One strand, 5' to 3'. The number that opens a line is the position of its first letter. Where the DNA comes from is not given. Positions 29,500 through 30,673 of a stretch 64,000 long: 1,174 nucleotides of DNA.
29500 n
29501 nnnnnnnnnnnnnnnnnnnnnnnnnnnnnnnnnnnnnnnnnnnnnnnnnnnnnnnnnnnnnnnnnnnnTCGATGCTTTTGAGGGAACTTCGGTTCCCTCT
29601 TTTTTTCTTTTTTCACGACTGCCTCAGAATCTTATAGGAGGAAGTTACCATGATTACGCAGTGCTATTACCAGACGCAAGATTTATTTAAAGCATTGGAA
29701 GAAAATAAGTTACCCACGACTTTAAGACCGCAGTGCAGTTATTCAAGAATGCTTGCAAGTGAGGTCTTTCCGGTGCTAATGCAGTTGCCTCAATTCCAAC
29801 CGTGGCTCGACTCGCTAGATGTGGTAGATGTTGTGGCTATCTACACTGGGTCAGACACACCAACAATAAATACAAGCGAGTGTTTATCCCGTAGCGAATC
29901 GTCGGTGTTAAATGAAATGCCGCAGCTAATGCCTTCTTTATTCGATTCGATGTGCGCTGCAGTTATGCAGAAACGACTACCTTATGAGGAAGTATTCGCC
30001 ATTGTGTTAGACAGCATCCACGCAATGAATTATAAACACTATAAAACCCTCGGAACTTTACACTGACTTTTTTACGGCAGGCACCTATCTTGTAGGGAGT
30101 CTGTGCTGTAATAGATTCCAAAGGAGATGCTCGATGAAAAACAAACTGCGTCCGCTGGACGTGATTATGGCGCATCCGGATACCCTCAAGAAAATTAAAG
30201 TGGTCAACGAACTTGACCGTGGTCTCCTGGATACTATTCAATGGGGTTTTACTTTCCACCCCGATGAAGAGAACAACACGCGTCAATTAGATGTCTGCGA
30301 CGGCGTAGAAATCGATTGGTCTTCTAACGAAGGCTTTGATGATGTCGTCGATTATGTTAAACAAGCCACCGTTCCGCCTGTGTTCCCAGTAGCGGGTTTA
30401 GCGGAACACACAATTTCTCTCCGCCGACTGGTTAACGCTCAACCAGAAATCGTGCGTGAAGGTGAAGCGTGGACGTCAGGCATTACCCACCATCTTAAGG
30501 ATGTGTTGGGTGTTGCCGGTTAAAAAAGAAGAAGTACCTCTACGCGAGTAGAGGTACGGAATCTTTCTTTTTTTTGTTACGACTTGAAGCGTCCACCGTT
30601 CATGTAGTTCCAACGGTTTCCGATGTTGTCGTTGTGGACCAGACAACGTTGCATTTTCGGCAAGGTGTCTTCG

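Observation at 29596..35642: Second conserved promoter-like element directly after terminators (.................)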

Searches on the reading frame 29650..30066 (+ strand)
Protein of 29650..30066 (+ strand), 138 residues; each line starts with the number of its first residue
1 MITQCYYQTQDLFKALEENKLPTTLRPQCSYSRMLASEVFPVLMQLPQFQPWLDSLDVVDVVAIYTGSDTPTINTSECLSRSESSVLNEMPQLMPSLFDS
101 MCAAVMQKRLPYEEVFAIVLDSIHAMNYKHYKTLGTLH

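Call 80: search_protein_families(library=phrogs, proteins=[window:29650-30066:+], max_evalue=0.001)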
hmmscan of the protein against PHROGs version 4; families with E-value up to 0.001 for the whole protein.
window:29650-30066:+ (138 aa): 1 family
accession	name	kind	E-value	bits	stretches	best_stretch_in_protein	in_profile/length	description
phrog_9322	-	unknown function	4.8e-52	176.8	1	2-138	10-146/146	-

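Call 82: search_protein_families(library=pfam, proteins=[window:29650-30066:+], max_evalue=0.01)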
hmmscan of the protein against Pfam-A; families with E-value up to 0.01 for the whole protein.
window:29650-30066:+ (138 aa): 0 families

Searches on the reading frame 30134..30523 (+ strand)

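Call 80: search_protein_families(library=phrogs, proteins=[window:30134-30523:+], max_evalue=0.001)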
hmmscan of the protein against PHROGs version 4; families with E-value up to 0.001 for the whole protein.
window:30134-30523:+ (129 aa): 1 family
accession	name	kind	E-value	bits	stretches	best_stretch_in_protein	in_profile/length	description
phrog_7939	-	unknown function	3.8e-68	228.6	1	1-127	1-127/128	-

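Call 82: search_protein_families(library=pfam, proteins=[window:30134-30523:+], max_evalue=0.01)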
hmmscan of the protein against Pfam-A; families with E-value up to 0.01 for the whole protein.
window:30134-30523:+ (129 aa): 0 families
